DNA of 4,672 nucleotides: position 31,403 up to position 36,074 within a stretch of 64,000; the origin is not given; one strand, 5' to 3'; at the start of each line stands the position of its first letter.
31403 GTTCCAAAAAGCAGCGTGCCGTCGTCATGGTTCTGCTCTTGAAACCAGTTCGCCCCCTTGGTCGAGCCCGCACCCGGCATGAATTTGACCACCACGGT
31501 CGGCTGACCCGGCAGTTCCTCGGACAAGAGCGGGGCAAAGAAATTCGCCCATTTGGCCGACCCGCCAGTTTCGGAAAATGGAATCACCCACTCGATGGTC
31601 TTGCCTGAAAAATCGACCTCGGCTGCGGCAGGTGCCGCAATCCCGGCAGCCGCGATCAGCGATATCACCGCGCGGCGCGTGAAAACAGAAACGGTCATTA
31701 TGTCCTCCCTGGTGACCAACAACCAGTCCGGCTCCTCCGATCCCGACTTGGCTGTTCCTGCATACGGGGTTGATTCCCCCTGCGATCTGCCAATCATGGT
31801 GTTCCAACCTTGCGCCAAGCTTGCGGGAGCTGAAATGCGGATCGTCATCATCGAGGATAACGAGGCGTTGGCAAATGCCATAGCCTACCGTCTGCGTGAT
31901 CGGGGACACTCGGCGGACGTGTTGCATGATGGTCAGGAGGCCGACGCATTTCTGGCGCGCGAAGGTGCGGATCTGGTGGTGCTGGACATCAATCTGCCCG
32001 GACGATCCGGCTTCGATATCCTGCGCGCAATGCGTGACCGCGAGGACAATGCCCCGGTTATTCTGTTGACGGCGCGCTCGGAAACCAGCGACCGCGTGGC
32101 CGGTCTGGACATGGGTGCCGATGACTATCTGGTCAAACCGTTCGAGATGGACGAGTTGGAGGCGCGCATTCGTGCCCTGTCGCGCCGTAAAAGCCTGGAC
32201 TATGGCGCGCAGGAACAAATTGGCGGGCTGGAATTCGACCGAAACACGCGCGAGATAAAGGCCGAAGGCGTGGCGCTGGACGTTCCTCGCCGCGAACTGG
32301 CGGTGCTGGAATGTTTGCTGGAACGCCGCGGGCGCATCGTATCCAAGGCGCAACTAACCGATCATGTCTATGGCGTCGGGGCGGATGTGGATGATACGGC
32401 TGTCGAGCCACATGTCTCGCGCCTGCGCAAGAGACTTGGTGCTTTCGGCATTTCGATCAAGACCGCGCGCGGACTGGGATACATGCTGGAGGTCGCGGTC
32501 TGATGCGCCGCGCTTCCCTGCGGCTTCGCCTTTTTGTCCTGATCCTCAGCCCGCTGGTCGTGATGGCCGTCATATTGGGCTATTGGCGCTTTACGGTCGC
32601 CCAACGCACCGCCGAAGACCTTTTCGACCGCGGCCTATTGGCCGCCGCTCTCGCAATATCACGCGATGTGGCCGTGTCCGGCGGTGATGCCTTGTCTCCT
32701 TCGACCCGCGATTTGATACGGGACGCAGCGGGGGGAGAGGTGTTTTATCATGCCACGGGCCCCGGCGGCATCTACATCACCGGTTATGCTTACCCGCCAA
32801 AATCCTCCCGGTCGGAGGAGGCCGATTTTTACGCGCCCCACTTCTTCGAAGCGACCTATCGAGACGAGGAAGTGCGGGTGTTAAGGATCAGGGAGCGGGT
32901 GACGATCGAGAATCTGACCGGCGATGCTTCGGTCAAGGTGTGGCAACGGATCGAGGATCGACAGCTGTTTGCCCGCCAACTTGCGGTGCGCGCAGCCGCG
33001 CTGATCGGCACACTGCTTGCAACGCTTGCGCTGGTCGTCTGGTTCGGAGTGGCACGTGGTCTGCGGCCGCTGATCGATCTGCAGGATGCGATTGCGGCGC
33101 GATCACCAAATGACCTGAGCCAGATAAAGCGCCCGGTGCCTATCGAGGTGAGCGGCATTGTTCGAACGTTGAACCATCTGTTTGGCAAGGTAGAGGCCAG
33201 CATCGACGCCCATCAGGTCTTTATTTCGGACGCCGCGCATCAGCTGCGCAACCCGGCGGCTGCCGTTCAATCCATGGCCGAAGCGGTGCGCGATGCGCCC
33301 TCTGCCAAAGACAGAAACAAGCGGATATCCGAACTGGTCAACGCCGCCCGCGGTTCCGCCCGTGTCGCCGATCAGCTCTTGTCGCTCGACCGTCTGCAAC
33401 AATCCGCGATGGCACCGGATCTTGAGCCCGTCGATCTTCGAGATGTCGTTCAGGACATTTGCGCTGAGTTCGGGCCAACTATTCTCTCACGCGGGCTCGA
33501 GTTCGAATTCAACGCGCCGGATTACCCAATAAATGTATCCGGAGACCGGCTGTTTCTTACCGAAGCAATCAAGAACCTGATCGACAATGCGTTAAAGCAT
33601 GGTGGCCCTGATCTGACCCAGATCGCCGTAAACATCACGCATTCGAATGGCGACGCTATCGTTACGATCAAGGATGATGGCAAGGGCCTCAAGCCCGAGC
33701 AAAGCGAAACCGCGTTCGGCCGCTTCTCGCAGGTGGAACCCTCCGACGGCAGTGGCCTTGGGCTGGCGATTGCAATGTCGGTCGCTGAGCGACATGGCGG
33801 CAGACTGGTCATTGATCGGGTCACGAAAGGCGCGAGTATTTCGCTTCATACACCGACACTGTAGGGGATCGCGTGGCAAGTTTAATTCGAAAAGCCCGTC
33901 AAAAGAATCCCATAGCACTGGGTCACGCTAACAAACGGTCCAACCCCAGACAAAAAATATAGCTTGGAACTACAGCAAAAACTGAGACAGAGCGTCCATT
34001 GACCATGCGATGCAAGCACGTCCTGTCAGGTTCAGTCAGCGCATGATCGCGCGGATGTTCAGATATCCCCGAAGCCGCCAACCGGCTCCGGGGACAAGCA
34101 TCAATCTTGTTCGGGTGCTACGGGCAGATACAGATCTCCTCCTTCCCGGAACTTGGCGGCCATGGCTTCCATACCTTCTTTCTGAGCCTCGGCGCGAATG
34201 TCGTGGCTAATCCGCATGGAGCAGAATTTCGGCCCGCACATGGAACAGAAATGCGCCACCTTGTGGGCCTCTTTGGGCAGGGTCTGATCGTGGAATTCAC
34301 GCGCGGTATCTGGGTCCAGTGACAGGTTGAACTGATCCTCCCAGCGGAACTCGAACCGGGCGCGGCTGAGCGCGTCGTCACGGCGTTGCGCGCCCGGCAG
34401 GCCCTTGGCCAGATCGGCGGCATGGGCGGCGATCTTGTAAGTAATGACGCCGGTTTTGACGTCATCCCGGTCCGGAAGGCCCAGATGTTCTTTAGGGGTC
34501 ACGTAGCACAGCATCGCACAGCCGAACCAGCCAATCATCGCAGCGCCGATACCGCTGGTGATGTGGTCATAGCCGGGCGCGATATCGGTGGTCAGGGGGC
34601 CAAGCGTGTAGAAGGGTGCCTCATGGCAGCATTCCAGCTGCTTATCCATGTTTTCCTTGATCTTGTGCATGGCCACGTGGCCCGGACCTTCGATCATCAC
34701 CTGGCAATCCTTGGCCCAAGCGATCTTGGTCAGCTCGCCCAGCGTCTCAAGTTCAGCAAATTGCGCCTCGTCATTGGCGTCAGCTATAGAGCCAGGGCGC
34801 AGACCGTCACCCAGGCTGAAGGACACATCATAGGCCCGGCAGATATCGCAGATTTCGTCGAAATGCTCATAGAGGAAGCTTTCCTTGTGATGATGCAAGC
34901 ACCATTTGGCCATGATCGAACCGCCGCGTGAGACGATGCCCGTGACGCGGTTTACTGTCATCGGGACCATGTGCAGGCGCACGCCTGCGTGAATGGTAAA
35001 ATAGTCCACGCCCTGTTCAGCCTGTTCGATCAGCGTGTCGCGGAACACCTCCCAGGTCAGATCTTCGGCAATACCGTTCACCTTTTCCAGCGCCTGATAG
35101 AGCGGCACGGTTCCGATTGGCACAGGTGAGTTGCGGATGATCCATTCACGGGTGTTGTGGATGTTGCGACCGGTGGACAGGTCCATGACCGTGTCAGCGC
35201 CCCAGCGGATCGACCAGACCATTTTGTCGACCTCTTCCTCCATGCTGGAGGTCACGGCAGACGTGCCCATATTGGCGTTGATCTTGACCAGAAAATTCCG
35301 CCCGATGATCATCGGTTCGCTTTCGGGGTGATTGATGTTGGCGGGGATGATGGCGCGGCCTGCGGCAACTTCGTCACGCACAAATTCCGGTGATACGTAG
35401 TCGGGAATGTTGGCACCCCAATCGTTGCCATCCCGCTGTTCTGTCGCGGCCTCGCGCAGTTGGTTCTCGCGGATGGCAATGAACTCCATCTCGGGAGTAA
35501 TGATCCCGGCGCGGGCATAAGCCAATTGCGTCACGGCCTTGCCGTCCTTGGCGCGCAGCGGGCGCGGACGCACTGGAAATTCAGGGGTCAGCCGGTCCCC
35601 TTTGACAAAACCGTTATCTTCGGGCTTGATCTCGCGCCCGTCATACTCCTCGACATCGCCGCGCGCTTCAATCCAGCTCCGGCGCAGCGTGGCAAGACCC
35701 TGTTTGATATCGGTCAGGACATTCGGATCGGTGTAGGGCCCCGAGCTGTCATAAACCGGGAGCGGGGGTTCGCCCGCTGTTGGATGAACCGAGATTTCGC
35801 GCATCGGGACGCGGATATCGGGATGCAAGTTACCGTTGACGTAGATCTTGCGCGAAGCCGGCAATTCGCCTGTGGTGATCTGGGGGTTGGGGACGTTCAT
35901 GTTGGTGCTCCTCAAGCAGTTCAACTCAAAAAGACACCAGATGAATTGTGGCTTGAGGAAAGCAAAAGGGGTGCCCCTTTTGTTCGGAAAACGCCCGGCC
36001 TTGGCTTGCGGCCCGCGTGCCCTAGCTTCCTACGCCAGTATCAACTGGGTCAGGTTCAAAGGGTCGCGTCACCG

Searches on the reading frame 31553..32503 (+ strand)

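Call 72: search_protein_families(library=pfam, proteins=[window:31553-32503:+], max_evalue=0.00001)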
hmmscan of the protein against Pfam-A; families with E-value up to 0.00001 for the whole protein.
window:31553-32503:+ (316 aa): 2 families
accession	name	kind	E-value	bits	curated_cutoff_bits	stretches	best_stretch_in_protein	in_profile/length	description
PF00072.30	Response_reg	-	3.4e-27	95.3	30.2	1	97-207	1-111/111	Response regulator receiver domain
PF00486.34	Trans_reg_C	-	1.4e-17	64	26.2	1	242-312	4-77/77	Transcriptional regulatory protein, C terminal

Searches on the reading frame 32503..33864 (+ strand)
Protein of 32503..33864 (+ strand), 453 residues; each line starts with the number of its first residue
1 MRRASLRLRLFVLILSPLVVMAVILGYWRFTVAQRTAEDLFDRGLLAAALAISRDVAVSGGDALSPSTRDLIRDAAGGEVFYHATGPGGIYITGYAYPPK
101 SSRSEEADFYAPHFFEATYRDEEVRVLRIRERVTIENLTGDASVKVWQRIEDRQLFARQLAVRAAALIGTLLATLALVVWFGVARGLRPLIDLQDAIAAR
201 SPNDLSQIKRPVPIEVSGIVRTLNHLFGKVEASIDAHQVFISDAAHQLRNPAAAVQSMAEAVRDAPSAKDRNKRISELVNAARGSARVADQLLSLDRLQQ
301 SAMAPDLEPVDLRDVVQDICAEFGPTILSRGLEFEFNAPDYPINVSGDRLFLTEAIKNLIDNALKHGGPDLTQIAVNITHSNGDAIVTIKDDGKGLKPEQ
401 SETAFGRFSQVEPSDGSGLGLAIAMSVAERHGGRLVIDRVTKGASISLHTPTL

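Call 72: search_protein_families(library=pfam, proteins=[window:32503-33864:+], max_evalue=0.00001)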
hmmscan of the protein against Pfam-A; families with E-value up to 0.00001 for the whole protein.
window:32503-33864:+ (453 aa): 3 families
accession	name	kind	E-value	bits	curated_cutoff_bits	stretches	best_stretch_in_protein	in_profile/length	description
PF08521.16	2CSK_N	-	5.3e-24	85.3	23.2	1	18-160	1-140/140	Two-component sensor kinase N-terminal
PF02518.31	HATPase_c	-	1e-20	74.7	26.4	1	347-451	1-108/111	Histidine kinase-, DNA gyrase B-, and HSP90-like ATPase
PF00512.31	HisKA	-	6.7e-06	26.5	26.9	0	239-299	4-64/66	His Kinase A (phospho-acceptor) domain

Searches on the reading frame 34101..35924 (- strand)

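Call 72: search_protein_families(library=pfam, proteins=[window:34101-35924:-], max_evalue=0.00001)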
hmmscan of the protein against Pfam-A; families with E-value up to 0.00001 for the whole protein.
window:34101-35924:- (607 aa): 2 families
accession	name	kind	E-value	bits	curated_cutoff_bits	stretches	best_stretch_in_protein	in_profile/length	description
PF01964.24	ThiC_Rad_SAM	-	1.8e-187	623.7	25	1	132-574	1-419/420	Radical SAM ThiC family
PF13667.11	ThiC-associated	-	1.1e-28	99.3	27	1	21-92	2-81/81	ThiC-associated domain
